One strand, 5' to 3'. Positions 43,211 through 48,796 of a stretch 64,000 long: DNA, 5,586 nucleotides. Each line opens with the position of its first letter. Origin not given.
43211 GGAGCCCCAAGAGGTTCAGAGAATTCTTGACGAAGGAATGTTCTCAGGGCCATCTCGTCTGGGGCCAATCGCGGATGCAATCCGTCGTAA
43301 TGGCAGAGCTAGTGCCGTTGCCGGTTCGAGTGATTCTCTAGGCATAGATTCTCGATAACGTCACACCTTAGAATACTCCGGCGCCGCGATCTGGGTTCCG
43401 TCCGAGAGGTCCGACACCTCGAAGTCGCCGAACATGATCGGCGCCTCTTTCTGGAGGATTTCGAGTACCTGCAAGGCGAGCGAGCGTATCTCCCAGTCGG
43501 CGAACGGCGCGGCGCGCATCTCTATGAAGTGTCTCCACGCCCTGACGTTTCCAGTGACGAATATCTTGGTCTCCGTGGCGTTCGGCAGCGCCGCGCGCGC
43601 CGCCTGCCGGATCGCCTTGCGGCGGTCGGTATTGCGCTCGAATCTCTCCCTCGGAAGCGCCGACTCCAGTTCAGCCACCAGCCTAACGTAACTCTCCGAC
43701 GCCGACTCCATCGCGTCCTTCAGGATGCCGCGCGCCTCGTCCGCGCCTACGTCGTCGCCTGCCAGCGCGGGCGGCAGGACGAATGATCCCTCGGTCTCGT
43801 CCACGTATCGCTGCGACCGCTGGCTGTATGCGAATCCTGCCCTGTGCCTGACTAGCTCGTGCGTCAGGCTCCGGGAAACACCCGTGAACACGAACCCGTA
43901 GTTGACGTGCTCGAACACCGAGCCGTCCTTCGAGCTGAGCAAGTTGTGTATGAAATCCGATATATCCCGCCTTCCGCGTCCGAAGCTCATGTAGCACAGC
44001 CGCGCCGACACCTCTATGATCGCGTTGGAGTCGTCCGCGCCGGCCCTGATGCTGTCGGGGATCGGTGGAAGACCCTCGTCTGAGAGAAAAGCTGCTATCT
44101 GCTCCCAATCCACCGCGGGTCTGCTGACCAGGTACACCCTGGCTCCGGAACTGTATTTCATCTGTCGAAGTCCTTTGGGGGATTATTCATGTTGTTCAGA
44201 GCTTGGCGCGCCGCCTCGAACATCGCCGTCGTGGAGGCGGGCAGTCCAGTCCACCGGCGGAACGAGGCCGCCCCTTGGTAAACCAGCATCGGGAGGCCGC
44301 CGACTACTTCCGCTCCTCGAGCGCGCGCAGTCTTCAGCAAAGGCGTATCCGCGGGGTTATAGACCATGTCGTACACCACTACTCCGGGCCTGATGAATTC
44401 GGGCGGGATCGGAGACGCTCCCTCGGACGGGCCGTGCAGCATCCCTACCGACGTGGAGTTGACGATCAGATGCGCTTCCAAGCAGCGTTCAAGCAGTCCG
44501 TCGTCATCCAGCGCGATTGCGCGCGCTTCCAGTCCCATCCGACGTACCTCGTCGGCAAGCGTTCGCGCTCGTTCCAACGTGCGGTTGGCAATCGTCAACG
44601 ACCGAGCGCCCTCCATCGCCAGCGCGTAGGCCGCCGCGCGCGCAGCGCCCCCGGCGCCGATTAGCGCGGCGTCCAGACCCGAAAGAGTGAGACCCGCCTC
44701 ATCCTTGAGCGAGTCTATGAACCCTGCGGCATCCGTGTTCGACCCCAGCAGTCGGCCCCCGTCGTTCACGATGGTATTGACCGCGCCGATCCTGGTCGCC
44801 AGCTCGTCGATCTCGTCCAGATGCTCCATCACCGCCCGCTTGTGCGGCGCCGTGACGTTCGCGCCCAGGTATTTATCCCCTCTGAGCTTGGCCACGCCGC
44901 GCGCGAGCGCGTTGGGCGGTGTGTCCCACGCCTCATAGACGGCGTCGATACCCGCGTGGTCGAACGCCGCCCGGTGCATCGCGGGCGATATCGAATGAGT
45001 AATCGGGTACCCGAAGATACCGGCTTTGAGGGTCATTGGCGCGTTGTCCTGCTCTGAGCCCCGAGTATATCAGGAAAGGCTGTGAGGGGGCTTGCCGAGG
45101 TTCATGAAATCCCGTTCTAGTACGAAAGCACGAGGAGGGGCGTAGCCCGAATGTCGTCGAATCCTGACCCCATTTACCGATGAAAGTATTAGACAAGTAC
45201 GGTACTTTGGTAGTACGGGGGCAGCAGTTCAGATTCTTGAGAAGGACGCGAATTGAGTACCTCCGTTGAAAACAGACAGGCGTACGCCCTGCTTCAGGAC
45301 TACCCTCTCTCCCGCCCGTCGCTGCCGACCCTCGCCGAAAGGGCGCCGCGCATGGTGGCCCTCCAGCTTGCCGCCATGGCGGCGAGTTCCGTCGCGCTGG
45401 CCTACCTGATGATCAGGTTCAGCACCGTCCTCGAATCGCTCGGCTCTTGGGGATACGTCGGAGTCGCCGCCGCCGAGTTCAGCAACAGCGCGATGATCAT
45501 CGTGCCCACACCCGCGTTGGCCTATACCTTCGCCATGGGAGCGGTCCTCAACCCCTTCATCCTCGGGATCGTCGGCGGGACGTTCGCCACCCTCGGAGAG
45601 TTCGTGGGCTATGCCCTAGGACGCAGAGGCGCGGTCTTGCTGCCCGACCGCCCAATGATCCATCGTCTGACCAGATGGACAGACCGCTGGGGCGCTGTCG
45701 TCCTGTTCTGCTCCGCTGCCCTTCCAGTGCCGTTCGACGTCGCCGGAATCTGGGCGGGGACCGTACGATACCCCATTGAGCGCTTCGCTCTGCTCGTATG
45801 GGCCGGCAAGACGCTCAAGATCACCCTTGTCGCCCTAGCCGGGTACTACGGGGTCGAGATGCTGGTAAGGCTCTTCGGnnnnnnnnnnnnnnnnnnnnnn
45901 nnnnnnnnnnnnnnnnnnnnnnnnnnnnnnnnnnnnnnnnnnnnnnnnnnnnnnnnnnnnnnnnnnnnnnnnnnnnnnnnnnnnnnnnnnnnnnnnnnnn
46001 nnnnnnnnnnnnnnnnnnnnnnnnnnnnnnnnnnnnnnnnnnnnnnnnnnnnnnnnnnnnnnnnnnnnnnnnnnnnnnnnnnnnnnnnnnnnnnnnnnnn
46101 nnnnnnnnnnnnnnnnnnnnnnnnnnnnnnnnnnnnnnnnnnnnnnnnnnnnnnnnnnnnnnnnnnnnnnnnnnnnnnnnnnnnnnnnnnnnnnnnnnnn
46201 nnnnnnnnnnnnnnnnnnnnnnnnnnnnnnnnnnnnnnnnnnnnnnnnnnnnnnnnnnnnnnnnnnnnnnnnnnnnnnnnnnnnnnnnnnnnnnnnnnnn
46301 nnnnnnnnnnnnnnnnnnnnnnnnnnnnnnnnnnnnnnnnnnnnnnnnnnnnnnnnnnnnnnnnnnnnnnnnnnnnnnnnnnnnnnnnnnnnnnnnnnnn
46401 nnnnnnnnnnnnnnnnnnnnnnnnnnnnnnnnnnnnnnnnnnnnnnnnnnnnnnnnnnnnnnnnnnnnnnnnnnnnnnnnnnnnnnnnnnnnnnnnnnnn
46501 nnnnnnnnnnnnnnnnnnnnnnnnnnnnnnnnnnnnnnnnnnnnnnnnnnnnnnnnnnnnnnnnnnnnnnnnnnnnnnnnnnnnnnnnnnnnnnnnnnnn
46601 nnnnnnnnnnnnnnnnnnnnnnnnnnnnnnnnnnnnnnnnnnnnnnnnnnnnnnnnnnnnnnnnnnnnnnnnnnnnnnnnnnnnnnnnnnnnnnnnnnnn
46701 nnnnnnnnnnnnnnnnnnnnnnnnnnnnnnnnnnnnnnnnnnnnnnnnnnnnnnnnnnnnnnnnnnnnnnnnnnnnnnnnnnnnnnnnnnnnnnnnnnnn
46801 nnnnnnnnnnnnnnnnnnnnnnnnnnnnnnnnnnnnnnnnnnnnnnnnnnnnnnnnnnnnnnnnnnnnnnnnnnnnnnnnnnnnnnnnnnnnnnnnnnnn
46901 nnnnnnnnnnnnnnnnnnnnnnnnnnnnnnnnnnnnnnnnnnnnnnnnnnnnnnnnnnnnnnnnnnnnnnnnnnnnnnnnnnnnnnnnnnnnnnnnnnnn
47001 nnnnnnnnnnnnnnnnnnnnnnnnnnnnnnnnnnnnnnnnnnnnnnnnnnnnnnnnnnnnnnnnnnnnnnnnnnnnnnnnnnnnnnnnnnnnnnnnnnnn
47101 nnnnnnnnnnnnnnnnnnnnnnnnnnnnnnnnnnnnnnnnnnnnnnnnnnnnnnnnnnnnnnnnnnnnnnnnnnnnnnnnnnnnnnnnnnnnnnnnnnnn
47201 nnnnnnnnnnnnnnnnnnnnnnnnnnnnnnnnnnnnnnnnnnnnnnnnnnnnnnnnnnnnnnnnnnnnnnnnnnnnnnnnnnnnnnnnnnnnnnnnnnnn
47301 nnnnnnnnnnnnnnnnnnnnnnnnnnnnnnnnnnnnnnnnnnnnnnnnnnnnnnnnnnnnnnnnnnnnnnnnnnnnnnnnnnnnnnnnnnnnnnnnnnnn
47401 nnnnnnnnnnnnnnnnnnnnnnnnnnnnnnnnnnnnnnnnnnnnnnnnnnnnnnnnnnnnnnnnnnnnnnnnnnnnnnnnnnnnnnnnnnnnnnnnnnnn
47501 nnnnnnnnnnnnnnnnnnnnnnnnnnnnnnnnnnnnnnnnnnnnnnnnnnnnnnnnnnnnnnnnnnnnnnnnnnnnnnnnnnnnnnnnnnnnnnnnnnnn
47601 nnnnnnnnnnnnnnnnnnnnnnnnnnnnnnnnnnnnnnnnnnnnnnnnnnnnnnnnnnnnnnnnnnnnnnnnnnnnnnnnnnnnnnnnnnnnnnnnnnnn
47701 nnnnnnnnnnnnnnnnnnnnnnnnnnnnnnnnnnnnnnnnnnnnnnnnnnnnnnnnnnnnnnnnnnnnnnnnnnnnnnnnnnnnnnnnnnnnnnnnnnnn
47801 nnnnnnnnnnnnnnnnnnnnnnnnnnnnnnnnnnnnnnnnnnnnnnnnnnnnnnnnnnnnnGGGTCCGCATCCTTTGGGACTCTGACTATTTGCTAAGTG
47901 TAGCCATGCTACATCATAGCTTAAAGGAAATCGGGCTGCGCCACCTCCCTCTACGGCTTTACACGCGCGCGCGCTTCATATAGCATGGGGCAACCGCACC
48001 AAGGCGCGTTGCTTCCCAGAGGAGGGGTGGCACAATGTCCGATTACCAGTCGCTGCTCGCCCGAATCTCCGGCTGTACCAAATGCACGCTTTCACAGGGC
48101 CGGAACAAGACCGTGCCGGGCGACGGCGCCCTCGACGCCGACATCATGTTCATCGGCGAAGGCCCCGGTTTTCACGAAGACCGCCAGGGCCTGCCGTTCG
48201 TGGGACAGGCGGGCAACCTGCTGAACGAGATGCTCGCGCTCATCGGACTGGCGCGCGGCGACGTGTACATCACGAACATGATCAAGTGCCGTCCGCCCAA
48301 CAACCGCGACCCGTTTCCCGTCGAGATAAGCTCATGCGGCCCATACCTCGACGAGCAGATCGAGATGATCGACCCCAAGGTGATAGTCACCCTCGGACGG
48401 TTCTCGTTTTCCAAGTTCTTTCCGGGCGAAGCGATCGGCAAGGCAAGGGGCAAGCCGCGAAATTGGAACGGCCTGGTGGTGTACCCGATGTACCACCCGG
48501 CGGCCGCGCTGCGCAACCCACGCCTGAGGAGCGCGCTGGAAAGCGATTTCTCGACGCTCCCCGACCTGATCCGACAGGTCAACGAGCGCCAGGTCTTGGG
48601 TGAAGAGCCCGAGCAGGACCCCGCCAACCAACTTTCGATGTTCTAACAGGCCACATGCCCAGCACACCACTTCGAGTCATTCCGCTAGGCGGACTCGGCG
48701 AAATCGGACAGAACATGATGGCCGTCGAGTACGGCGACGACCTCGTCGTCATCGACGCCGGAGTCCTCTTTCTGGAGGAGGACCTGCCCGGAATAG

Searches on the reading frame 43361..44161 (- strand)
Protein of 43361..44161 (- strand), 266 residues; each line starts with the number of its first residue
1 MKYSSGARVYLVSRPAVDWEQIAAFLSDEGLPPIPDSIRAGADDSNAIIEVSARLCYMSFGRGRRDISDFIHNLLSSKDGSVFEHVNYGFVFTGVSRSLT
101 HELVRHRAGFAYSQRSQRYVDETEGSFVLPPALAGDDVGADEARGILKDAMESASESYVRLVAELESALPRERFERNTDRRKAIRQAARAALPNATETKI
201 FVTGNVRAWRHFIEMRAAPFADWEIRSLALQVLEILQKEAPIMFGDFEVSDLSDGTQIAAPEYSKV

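Call 99: search_protein_families(library=pfam, proteins=[window:43361-44161:-], max_evalue=0.001)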
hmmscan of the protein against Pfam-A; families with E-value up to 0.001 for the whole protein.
window:43361-44161:- (266 aa): 1 family
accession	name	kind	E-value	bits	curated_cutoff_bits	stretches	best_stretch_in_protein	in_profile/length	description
PF02511.20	Thy1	-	7.7e-54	182.8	24.8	1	44-241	8-190/191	Thymidylate synthase complementing protein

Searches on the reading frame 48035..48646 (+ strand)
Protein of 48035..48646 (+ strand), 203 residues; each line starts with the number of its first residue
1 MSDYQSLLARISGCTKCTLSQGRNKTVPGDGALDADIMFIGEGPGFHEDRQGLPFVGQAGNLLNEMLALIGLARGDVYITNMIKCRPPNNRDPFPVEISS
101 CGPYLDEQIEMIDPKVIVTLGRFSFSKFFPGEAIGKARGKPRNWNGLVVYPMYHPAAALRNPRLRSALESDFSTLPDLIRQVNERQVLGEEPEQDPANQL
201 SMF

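Call 99: search_protein_families(library=pfam, proteins=[window:48035-48646:+], max_evalue=0.001)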
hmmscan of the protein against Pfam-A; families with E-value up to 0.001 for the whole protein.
window:48035-48646:+ (203 aa): 1 family
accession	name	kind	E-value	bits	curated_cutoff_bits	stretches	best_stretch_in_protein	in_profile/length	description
PF03167.25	UDG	-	4.7e-38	130.9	24.3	1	28-165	1-128/141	Uracil DNA glycosylase superfamily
